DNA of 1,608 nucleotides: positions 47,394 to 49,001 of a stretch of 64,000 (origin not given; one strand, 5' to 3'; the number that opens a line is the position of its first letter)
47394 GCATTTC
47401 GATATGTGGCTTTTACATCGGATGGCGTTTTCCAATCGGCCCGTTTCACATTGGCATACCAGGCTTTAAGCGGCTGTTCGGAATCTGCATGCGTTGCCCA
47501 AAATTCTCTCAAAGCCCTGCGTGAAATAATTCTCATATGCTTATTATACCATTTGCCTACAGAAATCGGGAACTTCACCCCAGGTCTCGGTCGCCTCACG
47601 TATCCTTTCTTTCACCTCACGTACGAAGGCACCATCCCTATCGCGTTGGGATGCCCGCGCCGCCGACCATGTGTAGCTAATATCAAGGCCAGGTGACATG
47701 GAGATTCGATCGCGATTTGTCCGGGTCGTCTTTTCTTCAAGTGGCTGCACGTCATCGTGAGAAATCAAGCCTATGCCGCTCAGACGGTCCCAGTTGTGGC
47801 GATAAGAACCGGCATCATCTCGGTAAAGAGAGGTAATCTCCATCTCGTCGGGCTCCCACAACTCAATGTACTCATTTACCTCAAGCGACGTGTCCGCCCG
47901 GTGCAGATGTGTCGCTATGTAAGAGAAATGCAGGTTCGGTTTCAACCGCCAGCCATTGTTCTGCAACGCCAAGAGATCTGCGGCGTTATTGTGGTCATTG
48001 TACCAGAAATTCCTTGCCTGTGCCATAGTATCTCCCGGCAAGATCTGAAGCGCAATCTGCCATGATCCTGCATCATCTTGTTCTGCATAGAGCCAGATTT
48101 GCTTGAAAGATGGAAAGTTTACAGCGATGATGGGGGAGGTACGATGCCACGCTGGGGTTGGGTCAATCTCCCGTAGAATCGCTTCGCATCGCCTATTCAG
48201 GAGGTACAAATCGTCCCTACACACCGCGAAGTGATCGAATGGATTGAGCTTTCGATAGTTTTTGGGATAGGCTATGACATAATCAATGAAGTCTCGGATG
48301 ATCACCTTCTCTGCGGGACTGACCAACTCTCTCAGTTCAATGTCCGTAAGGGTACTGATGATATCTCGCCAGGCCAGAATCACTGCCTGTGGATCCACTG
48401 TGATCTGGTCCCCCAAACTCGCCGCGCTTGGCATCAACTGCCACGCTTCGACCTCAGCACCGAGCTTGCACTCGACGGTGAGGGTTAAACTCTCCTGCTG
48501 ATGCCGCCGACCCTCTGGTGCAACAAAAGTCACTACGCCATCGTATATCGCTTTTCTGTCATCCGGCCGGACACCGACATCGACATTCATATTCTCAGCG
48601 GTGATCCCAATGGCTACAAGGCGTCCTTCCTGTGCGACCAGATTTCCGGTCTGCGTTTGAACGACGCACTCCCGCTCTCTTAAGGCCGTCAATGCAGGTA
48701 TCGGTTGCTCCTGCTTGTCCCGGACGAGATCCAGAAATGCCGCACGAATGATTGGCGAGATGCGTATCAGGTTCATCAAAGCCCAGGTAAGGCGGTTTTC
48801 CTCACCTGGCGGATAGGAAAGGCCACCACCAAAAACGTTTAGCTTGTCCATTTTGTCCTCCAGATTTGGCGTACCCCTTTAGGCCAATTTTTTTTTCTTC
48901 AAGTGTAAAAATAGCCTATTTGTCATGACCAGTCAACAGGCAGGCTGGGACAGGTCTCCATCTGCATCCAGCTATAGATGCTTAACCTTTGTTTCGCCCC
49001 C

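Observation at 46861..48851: Uncharacterised 435-aa protein co-transcribed with a reverse-order higB-higA module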

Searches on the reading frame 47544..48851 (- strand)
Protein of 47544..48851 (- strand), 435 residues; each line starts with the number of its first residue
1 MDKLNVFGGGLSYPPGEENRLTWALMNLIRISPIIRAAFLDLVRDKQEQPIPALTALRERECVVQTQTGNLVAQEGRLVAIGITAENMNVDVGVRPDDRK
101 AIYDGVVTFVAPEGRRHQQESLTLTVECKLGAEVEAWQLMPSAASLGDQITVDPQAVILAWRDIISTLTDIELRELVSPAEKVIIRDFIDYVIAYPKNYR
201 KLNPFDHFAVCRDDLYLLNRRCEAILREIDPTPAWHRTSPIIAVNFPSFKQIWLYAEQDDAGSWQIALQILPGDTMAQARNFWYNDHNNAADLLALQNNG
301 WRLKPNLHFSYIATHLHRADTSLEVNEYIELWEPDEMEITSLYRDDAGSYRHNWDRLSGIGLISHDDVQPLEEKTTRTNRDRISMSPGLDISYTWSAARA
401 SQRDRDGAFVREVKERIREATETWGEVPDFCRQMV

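Call 3: search_protein_families(library=pfam, proteins=[window:47544-48851:-], max_evalue=1)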
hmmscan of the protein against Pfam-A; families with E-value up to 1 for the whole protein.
window:47544-48851:- (435 aa): 0 families

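Call 4: search_protein_families(library=padloc, proteins=[window:47544-48851:-], max_evalue=1)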
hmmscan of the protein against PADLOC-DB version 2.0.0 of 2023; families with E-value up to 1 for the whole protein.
window:47544-48851:- (435 aa): 0 families

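Call 5: search_protein_families(library=ncbifam, proteins=[window:47544-48851:-], max_evalue=1)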
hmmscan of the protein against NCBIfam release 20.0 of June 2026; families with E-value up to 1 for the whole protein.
window:47544-48851:- (435 aa): 0 families

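Call 6: find_homologous_proteins(query=window:47544-48851:-, max_evalue=0.001)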
Query window:47544-48851:- (435 aa): 98 proteins with E <= 0.001 among 8000 candidates.
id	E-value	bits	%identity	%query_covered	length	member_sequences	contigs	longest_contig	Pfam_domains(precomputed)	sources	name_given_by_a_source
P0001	2.4e-297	1004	100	100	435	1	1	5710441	-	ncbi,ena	-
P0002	4.8e-219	746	79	99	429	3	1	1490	-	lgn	-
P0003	1.5e-215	734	79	99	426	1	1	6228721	-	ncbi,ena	-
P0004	2.8e-214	730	77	99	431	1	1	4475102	-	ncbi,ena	-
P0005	2.3e-212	724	78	99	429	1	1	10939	-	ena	-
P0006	2.9e-212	723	78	100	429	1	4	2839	-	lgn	-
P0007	3.8e-208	710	77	99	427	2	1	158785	-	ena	-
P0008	4.3e-207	706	76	100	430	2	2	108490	-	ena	-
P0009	9.7e-204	695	73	99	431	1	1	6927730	-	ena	-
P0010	3.2e-199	680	72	100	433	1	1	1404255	-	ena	-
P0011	1.3e-198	678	72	99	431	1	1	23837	-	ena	-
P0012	7.7e-197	673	71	99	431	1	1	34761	-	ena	-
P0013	5.0e-196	670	71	99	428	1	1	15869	-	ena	-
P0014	7.8e-196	669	71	99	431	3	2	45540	-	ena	-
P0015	8.2e-196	669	73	100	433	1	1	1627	-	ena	-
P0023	8.2e-192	656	70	99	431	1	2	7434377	-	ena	-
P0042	3.6e-182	624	69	99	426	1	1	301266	-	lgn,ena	-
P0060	1.5e-176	606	64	99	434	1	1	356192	-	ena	-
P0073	1.2e-141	491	63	82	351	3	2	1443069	-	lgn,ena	-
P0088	1.1e-105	372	46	98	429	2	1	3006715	-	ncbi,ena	-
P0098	5.7e-41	159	31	77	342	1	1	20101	-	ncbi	-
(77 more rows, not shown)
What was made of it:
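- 47544..48851 (-): ORF435: 435-aa protein of an unannotated family (stop codon included). 98 homologues at 31-80% identity (call 6).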

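Call 7: search_protein_families(library=phrogs, proteins=[window:47544-48851:-], max_evalue=1)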
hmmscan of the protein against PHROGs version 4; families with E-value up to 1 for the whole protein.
window:47544-48851:- (435 aa): 1 family
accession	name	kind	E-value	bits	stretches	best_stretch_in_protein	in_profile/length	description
phrog_10280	-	unknown function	0.019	16.1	0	361-414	41-94/96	-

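Call 8: search_solved_structures(query=window:47544-48851:-, max_evalue=10)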
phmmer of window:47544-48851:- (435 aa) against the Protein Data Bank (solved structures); distinct sequences matched with E-value up to 10: 9.
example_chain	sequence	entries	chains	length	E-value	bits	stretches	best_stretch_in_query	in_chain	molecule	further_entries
7mvw_A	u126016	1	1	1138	0.4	12.8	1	155-197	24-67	Nucleoporin NUP188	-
4lm9_A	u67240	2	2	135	0.66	12.1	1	268-320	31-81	Nucleoprotein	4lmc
4j3k_A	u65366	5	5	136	0.67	12.1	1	268-320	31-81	Nucleoprotein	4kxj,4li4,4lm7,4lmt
7mvx_A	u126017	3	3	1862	0.75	11.9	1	155-197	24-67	Nucleoporin NUP188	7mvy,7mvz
7tbj_F1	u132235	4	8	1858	0.75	11.9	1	155-197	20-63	NUP188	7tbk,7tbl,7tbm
7tbi_F1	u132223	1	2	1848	0.76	11.9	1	155-197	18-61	Nup188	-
7fib_A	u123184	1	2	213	0.84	11.8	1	232-310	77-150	LysR family transcriptional regulator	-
4e72_A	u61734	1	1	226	1.1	11.4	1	30-67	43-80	uncharacterized protein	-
3mzl_B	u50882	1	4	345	1.2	11.2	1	213-320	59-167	Protein transport protein SEC31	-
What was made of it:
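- Tried and rejected: Sequence searches of ORF435 against Pfam, NCBIfam, PADLOC, PHROGs and PDB found nothing meaningful (calls 3-5, 7, 8).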

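Call 13: find_related_loci(query=A1, collection=genome_contigs, flank=6000)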
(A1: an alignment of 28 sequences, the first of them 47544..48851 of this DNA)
Query A1 (435 aa) in genome_contigs; peptide patterns used: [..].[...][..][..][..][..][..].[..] (x = any residue, [..] = any of these).
18 stretches matched a pattern; 4 encode a relative of the query (tblastn E <= 1e-3); 4 distinct loci.
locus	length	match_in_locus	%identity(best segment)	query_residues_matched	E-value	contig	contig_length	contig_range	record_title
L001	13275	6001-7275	79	1-431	0e+0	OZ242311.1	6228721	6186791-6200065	MAG: Candidatus Latescibacterota bacterium isolate bccf755e-c1ee-4055-8c2e-878efcd7d1d4 genome assembly, chromosome: 1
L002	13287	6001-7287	73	1-433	0e+0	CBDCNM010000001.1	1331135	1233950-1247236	MAG: Candidatus Latescibacterota bacterium isolate f150df7c-f474-47d5-8e53-e740a55afba2 genome assembly, contig: contig_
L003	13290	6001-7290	62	1-431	6e-172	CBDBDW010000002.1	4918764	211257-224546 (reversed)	MAG: Gammaproteobacteria bacterium isolate 554e3a7e-5989-4f2a-9094-f6ca052332fc genome assembly, contig: contig_2, whole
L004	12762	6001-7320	49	1-431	2e-122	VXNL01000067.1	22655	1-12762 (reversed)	MAG: Acidobacteria bacterium isolate SB0661_bin_8 NODE_1954_length_22655_cov_253.010885, whole genome shotgun sequence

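Call 22: predict_structure(alignment_id=A1)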
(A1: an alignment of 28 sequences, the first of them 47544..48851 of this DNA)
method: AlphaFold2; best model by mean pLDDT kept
length: 435 residues; sequences in the alignment: 28
mean_pLDDT: 86.4   pTM: 0.74
mean pLDDT of the five models: 86.4, 86.4, 85.1, 85.0, 84.4
residues with pLDDT >= 90: 215; 70-90: 178; 50-70: 37; < 50: 5
segments of 3 or more residues with pLDDT < 50: 1-4
pLDDT, mean of each block of 10 residues (from residue 1): 50 72 88 90 86 68 87 87 77 80 89 68 89 84 85 89 86 86 85 66 72 85 91 85 95 95 95 93 85 95 96 90 95 86 94 97 96 93 95 97 93 97 94 69
secondary structure, 60 per line:
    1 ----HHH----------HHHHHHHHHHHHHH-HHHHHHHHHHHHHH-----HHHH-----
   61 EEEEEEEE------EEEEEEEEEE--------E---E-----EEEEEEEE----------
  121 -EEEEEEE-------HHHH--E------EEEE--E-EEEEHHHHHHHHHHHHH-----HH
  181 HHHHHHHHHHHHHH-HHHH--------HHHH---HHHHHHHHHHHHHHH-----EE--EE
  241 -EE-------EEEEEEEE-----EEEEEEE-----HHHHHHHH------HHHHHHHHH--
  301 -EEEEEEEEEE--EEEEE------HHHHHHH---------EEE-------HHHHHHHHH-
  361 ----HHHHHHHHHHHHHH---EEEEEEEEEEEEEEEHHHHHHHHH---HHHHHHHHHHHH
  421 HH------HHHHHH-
elements in order: H18-31 H33-46 H52-55 E61-68 E75-84 E103-110 E122-128 H136-139 E149-152 E157-160 H161-173 H179-194 H196-199 H208-211 H215-229 E251-258 E264-270 H276-283 H290-298 E302-311 E314-318 H325-331 E341-343 H351-359 H365-378 E382-396 H397-405 H409-422 H429-434
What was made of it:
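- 47544..48851 (-): AF2 model pLDDT 86 (call 22).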

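Call 24: search_protein_representatives(alignment_id=A1)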
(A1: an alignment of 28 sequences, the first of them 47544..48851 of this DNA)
Query: 28 sequences, 430 profile positions. Proteins with E-value up to 0.001 (for the whole library): 1028; up to 1e-10: 665; up to 1e-30: 322. The best 150 are listed.
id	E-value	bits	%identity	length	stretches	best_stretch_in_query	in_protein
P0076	1.5e-190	649.9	-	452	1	1-429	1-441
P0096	2.5e-149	514.0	-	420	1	1-424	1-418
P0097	2.1e-135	468.2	-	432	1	1-426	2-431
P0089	3.0e-134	464.3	-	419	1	3-388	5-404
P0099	2.4e-118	412.0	-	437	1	1-422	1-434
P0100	3.2e-116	405.0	-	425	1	1-425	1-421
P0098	2.8e-114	398.6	-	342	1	84-427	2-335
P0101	7.6e-113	393.9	-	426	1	2-423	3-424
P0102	2.4e-112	392.2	-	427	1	3-424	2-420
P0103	5.5e-110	384.4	-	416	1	1-424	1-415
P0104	8.5e-110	383.8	-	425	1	1-423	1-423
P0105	3.2e-109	381.9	-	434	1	1-425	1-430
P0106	4.6e-109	381.4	-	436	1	1-424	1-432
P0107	7.8e-109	380.6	-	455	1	1-424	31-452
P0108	2.7e-108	378.9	-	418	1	1-422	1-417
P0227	1.2e-66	241.6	-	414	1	1-423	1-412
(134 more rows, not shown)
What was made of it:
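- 47544..48851 (-): 1,028 cluster representatives at E<=1e-3 (call 24).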

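Call 27: search_protein_families(library=pfam, alignment_id=A2, max_evalue=0.1)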
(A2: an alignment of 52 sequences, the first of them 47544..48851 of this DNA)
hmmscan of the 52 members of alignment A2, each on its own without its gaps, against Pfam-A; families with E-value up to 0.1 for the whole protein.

A. member 1, window:47544-48851:- (435 aa): 0 families

B. families by the number of members that match (of 52 scanned): 18 families
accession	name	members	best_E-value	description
PF08730.15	Rad33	1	0.0022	Rad33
PF12943.12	DUF3839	1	0.0045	Protein of unknown function (DUF3839)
PF15031.11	DUF4528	1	0.005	Domain of unknown function (DUF4528)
PF01335.27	DED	1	0.012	Death effector domain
PF23564.1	EF-hand_FSTL1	1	0.013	Follistatin-related protein 1, EF-hand domain pair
PF00917.32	MATH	1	0.034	MATH domain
PF12681.13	Glyoxalase_2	1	0.036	Glyoxalase-like domain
PF00433.29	Pkinase_C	1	0.039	Protein kinase C terminal domain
PF13117.11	Cag12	1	0.039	Cag pathogenicity island protein Cag12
PF23645.1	IgD1_Trs65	1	0.04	TRAPP trafficking subunit Trs65 IgD1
PF02984.24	Cyclin_C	1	0.041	Cyclin, C-terminal domain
PF25061.1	RRM_fung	1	0.048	Fungal RNA-binding domain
PF12693.12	GspL_C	1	0.049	GspL periplasmic domain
PF20310.4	HTH_Tnp_2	1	0.062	Transposon related HTH domain protein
PF25656.1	DUF7945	1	0.064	Domain of unknown function (DUF7945)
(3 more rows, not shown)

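Call 28: search_protein_families(library=padloc, alignment_id=A2, max_evalue=0.1)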
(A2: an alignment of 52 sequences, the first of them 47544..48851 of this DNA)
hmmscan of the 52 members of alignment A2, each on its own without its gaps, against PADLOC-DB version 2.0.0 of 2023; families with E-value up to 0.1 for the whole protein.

A. member 1, window:47544-48851:- (435 aa): 0 families

B. families by the number of members that match (of 52 scanned): 2 families
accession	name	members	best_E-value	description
PDLC04563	PDC-M29B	1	0.017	-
PDLC01169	TPR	1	0.017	TPR repeats containing protein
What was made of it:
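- On PD-lambda-2 defence system: None of 52 family members hit a PD-Lambda-2 model (call 28).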

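Call 30: search_solved_structures(query=A2, max_evalue=10)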
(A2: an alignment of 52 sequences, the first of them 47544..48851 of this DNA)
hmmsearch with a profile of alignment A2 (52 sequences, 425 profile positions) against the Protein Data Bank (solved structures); distinct sequences matched with E-value up to 10: 3.
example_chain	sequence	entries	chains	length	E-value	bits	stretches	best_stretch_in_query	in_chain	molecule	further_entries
9isj_A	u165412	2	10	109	0.013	17.3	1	358-413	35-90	Cell division protein ZapA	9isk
4p1m_A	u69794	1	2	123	0.049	15.4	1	358-414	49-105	Cell division protein ZapA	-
8oik_A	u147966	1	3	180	0.066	15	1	16-92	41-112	Protein Smaug homolog 1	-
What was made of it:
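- Tried and rejected: The same held for 52 diverse relatives and for the family profile (calls 27, 28, 30).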

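Call 31: find_encoding_contigs(protein=P0004, flank=6000, max_places=2)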
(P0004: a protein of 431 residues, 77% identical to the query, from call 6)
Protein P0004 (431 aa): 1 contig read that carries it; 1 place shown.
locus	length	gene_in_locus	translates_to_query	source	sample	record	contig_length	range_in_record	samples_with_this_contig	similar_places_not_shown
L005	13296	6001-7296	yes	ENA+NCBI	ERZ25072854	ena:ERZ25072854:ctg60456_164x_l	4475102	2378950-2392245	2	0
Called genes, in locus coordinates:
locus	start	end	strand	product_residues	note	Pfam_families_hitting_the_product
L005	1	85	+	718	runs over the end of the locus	PF00593:TonB_dep_Rec_b-barrel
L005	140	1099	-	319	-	PF03631:Virul_fac_BrkB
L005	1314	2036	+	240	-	PF00005:ABC_tran, PF13304:AAA_21 (faint)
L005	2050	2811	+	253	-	PF12679:ABC2_membrane_2, PF12698:ABC2_membrane_3, PF13346:ABC2_membrane_5 (weak)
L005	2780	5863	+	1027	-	PF23357:DUF7088 (weak), PF09822:ABC_transp_aux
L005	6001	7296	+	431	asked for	-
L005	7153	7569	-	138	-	-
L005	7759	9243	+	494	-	PF20042:DUF6444 (weak), PF03050:DDE_Tnp_IS66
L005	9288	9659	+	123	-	-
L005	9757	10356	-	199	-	PF14238:DUF4340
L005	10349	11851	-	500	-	PF23357:DUF7088, PF09822:ABC_transp_aux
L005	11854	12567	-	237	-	PF01061:ABC2_membrane (weak), PF12679:ABC2_membrane_2, PF13346:ABC2_membrane_5 (weak), PF12698:ABC2_membrane_3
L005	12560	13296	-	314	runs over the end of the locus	PF00005:ABC_tran, PF13304:AAA_21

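Call 32: find_encoding_contigs(protein=P0009, flank=6000, max_places=2)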
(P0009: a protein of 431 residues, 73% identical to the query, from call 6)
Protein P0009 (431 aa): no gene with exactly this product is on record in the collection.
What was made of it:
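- Tried and rejected: The look-up of P0009 failed (call 32).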

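Call 33: find_encoding_contigs(protein=P0088, flank=6000, max_places=2)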
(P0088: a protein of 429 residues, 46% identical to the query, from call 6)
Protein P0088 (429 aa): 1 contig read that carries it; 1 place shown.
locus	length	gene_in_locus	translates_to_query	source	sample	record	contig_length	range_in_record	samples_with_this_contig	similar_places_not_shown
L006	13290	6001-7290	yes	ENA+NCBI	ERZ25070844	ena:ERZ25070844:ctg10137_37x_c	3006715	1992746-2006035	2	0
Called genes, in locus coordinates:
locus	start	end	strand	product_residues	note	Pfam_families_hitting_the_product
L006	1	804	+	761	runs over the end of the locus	PF08665:PglZ (faint)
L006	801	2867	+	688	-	PF20442:BrxL_N, PF13337:BrxL_ATPase, PF05362:Lon_C (weak)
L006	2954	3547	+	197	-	-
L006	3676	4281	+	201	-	-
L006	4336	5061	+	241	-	-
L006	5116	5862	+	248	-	-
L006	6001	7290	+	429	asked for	-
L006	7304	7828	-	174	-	PF01923:Cob_adeno_trans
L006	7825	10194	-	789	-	PF07715:Plug, PF00593:TonB_dep_Rec_b-barrel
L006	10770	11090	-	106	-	PF13635:DUF4143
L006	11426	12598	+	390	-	PF00162:PGK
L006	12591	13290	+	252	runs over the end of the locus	PF00121:TIM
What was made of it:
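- BREX PglZ/BrxL in L006 (call 33).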

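Call 43: find_related_loci(query=A1, collection=metagenome_contigs, flank=5000)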
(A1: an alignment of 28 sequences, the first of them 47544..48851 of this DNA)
Query A1 (435 aa) in metagenome_contigs; peptide patterns used: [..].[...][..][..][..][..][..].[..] (x = any residue, [..] = any of these).
16 stretches matched a pattern, but none encodes a relative of the query by tblastn (E <= 1e-3).

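Call 44: find_related_loci(query=A1, collection=viral_contigs, flank=5000)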
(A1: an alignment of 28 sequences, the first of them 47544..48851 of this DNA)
Query A1 (435 aa) in viral_contigs; peptide patterns used: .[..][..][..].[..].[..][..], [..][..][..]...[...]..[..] (x = any residue, [..] = any of these).
34 stretches matched a pattern, but none encodes a relative of the query by tblastn (E <= 1e-3).

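Call 45: find_encoding_contigs(protein=P0023, flank=5000, max_places=2)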
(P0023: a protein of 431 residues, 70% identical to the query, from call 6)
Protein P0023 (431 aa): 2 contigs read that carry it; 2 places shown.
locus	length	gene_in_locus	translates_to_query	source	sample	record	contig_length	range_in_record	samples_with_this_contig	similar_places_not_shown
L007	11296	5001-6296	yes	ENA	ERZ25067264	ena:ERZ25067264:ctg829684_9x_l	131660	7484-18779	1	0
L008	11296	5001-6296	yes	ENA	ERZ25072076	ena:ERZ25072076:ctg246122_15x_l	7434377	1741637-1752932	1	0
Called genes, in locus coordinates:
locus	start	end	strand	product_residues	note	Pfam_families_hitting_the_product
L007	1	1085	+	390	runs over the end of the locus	-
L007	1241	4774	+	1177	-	PF13271:DUF4062, PF13424:TPR_12 (faint)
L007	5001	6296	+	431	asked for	-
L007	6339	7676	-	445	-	PF13546:DDE_5, PF01609:DDE_Tnp_1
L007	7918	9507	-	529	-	PF07669:Eco57I, PF22837:M_Eco57I_C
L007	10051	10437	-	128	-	-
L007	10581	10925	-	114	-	PF12844:HTH_19, PF13560:HTH_31, PF01381:HTH_3, PF13413:HTH_25 (weak)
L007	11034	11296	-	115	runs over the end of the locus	PF00920:ILVD_EDD_N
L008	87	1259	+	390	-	-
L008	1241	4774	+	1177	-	PF13271:DUF4062, PF13424:TPR_12 (faint)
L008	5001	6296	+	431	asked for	-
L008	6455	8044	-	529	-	PF07669:Eco57I, PF22837:M_Eco57I_C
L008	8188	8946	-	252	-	PF00702:Hydrolase, PF13419:HAD_2 (weak)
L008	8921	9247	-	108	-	PF01381:HTH_3 (weak), PF13560:HTH_31 (weak)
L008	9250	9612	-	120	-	PF05973:Gp49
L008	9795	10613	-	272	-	PF03781:FGE-sulfatase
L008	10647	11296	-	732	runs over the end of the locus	PF00916:Sulfate_transp, PF01740:STAS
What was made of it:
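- An Eco57I-type methyltransferase, DUF4062 and a Gp49/HTH pair in L007/L008 (call 45).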

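Call 46: find_encoding_contigs(protein=P0060, flank=5000, max_places=2)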
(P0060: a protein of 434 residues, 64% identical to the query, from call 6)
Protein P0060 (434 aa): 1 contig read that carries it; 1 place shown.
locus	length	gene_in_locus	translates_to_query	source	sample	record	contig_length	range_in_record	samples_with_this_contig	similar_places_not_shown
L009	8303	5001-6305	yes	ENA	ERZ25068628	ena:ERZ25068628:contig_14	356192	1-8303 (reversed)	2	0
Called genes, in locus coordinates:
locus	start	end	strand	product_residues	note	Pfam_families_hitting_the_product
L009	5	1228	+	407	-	PF06792:UPF0261, PF23189:UPF0261_C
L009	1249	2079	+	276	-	PF09370:PEP_hydrolase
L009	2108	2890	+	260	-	PF00106:adh_short, PF08659:KR, PF13561:adh_short_C2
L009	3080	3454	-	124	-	PF01797:Y1_Tnp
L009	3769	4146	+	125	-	PF06267:DUF1028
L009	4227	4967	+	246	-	-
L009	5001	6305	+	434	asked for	-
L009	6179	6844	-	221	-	-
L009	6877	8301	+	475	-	?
